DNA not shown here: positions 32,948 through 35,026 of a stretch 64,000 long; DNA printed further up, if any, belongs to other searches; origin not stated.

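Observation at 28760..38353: GH13 enzymes translationally coupled to two paralogous membrane proteins of unknown family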

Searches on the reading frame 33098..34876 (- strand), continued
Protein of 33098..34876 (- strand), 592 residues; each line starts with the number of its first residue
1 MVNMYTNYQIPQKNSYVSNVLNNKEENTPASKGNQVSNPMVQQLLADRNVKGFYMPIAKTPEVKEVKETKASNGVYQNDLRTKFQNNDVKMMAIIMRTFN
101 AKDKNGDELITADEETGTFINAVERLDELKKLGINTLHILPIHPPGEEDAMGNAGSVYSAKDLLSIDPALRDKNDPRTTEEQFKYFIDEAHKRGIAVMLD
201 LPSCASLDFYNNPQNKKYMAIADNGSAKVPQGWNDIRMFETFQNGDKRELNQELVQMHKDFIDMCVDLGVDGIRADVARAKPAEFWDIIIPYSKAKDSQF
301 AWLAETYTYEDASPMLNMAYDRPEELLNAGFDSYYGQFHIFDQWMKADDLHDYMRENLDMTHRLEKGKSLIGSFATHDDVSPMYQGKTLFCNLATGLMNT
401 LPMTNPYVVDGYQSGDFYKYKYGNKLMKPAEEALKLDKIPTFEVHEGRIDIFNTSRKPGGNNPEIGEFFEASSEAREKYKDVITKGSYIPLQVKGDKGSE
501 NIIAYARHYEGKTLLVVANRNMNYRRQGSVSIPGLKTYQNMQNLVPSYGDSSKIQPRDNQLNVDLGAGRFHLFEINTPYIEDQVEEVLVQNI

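Call 47: search_solved_structures(query=A4, max_evalue=0.001, show_alignments=5)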
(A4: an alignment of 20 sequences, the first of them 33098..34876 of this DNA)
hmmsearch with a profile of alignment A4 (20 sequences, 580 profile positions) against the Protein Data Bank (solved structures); distinct sequences matched with E-value up to 0.001: 51.
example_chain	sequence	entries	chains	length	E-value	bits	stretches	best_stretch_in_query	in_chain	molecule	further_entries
4gkl_A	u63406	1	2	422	5.6e-22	81.1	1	110-281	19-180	Alpha-amylase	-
1gju_A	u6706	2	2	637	7.4e-22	80.7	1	86-213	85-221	MALTODEXTRIN GLYCOSYLTRANSFERASE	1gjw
3dhu_A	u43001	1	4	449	1.7e-19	72.9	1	106-358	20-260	Alpha-amylase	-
3zss_A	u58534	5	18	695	2.9e-15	59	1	110-303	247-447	PUTATIVE GLUCANOHYDROLASE PEP1A | PUTATIVE GLUCANOHYDROLASE PEP1A GLGE ISOFORM 1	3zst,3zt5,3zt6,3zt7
5vsj_A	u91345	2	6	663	9.9e-15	57.2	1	110-303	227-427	Alpha-1,4-glucan:maltose-1-phosphate maltosyltransferase 1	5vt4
4u2y_A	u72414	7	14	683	9.9e-15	57.2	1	110-303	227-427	Alpha-1,4-glucan:maltose-1-phosphate maltosyltransferase 1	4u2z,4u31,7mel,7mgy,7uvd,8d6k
5cvs_A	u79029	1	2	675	2.8e-14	55.7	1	110-303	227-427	Alpha-1,4-glucan:maltose-1-phosphate maltosyltransferase 1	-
4cn4_A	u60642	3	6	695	3.1e-14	55.5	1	110-303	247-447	ALPHA-1,4-GLUCAN:MALTOSE-1-PHOSPHATE MALTOSYLTRANSFERASE 1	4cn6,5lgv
4cn1_A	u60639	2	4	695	4.8e-14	54.9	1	110-303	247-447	ALPHA-1,4-GLUCAN: MALTOSE-1-PHOSPHATE MALTOSYLTRANSFERASE 1 | Alpha-1,4-glucan:maltose-1-phosphate maltosyltransferase 1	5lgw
5cgm_A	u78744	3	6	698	2.7e-12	49.1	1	111-302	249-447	Alpha-1,4-glucan:maltose-1-phosphate maltosyltransferase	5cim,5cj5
1ea9_C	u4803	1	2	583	6.9e-12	47.8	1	118-300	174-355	CYCLOMALTODEXTRINASE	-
4u33_A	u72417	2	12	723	6.6e-11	44.6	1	108-302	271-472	Alpha-1,4-glucan:maltose-1-phosphate maltosyltransferase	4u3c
9j60_A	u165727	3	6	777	1.3e-10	43.6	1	70-197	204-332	Isoamylase 1, chloroplastic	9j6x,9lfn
1j0h_A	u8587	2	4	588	7.4e-09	37.8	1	118-300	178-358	neopullulanase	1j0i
1sma_A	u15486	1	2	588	1.3e-08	36.9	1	118-300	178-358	MALTOGENIC AMYLASE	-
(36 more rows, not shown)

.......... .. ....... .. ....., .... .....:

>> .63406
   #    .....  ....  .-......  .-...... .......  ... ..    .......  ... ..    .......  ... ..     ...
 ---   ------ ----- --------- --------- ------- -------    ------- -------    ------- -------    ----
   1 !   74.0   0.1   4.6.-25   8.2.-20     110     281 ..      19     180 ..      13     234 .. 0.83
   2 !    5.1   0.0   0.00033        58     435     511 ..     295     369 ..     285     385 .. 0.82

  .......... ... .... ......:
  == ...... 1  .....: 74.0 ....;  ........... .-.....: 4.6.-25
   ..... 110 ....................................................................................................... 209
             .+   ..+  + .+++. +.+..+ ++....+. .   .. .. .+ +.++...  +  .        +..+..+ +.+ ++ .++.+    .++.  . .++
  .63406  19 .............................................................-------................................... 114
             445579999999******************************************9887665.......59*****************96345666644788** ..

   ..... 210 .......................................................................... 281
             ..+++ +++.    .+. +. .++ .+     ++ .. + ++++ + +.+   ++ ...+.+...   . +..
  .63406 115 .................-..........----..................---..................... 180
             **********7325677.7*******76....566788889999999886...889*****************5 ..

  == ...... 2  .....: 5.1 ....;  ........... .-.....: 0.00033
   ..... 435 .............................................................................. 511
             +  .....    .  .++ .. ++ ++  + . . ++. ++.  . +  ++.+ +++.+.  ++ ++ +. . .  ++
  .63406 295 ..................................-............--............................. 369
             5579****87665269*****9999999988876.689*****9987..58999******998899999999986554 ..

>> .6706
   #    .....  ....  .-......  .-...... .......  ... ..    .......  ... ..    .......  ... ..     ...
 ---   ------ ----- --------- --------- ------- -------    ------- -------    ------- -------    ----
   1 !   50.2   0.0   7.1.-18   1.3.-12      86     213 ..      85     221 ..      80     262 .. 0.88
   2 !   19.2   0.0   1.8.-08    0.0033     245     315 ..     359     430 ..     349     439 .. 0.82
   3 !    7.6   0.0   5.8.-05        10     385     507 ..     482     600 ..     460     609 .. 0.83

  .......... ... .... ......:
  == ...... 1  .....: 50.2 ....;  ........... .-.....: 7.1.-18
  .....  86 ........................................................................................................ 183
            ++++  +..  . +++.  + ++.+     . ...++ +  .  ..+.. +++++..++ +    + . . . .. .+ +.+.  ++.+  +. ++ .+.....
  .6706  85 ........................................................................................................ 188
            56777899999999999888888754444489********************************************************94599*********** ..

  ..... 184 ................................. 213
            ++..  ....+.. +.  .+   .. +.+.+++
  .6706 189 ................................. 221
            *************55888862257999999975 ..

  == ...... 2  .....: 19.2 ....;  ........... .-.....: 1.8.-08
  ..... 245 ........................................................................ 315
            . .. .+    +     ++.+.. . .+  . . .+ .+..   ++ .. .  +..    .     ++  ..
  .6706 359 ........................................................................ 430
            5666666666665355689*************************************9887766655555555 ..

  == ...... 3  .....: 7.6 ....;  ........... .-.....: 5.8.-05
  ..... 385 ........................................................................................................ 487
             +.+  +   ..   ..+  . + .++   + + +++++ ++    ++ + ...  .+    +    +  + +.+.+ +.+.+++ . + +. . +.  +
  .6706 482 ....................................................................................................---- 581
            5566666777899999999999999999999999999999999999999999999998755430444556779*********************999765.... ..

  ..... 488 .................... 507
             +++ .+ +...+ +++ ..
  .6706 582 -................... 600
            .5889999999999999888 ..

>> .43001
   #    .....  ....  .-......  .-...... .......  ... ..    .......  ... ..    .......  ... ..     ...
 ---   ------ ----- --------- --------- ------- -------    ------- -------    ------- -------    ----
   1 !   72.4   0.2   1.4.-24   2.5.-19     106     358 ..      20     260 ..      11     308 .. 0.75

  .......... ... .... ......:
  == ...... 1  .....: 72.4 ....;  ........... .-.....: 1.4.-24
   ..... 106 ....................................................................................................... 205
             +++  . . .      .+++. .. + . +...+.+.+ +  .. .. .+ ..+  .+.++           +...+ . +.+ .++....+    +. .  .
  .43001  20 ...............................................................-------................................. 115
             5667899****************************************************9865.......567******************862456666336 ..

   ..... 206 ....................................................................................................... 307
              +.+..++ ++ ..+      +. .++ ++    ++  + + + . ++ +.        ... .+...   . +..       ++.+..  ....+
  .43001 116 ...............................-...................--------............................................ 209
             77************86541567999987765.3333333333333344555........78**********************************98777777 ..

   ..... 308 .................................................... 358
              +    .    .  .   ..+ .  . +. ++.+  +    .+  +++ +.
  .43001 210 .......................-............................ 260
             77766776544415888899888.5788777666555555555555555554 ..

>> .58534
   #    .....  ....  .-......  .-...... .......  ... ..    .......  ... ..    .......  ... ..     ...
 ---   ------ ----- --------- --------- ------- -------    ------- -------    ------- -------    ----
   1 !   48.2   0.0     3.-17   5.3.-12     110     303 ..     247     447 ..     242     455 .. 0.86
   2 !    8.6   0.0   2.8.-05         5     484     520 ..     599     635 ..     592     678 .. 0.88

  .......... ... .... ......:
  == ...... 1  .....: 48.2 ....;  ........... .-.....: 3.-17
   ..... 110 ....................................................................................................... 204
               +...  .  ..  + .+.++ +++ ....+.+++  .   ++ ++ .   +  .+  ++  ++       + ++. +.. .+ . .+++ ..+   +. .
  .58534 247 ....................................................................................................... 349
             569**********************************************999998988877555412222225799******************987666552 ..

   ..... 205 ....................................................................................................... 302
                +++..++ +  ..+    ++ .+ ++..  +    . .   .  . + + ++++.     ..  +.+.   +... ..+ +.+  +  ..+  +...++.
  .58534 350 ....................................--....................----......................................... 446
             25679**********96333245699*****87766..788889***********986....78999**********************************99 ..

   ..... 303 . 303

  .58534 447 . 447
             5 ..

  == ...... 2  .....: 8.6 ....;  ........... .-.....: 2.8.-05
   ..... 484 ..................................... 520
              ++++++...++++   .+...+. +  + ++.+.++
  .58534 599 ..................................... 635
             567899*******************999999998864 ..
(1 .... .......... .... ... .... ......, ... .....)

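Call 74: search_protein_families(library=padloc, proteins=[window:33098-34876:-], max_evalue=0.01)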
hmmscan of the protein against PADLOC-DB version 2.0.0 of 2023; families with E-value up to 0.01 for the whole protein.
window:33098-34876:- (592 aa): 1 family
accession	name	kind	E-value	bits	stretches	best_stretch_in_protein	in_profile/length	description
PDLC01097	C3a214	-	5.5e-07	26.6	1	115-201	90-161/495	GlgB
